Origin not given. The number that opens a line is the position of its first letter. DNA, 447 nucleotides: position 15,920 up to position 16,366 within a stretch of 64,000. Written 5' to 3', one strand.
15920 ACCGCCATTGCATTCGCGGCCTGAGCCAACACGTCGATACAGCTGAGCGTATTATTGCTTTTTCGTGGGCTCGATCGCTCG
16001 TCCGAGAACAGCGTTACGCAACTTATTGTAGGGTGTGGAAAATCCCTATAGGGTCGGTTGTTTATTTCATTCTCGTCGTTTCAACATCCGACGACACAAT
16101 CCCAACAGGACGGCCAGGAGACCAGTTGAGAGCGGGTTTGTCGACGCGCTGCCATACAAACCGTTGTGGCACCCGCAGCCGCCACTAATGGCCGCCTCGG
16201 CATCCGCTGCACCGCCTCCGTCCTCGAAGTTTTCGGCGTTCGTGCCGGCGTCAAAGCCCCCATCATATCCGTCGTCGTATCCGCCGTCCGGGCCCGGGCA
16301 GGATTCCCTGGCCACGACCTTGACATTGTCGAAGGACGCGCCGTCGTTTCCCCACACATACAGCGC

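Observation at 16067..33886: Two secreted proteins end in GGCGC + hydrophobic helix + basic tail (MYXO-CTERM-like sorting signal)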

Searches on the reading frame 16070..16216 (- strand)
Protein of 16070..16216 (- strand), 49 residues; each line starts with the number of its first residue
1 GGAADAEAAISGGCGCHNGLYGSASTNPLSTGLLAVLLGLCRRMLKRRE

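Call 8: search_protein_families(library=ncbifam, proteins=[window:16070-16216:-, window:16070-16189:-], max_evalue=10)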
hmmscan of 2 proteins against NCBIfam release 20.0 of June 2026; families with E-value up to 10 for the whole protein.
seq(49 aa): 0 families

seq(40 aa): 1 family
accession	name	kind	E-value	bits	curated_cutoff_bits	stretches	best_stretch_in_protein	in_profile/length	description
TIGR03901.2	MYXO-CTERM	domain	8.7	6.8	20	1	14-34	10-31/34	MYXO-CTERM sorting domain-containing protein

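Call 9: search_protein_families(library=pfam, proteins=[window:16070-16216:-], max_evalue=10)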
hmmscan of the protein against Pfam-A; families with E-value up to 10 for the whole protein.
seq(49 aa): 0 families

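Call 49: find_homologous_proteins(query=A3, max_evalue=10)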
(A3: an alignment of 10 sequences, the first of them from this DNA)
Query A3 (10 sequences): 302 candidates shared short words with the query, none scored E <= 10.

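Call 59: search_protein_representatives(alignment_id=A3)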
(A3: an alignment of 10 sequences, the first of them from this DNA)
Query: 10 sequences, 35 profile positions. Proteins with E-value up to 0.001 (for the whole library): 13; up to 1e-10: 1; up to 1e-30: 0. The best 13 are listed.
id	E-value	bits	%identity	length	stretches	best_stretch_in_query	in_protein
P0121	2.3e-13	65.5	-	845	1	1-35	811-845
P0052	4.7e-07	45.3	-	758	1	1-35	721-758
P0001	5.1e-07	45.2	-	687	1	4-35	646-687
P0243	1.6e-05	40.4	-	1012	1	2-31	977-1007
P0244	9.8e-05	37.9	-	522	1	2-35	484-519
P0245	1.4e-04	37.3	-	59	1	5-35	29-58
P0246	1.8e-04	37.0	-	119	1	5-35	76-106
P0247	3.2e-04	36.2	-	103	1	3-35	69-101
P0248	3.5e-04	36.1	-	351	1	2-33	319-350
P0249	5.0e-04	35.6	-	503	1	1-35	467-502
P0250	5.0e-04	35.6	-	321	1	5-35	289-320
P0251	9.1e-04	34.8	-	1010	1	2-32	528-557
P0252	9.9e-04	34.6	-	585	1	3-34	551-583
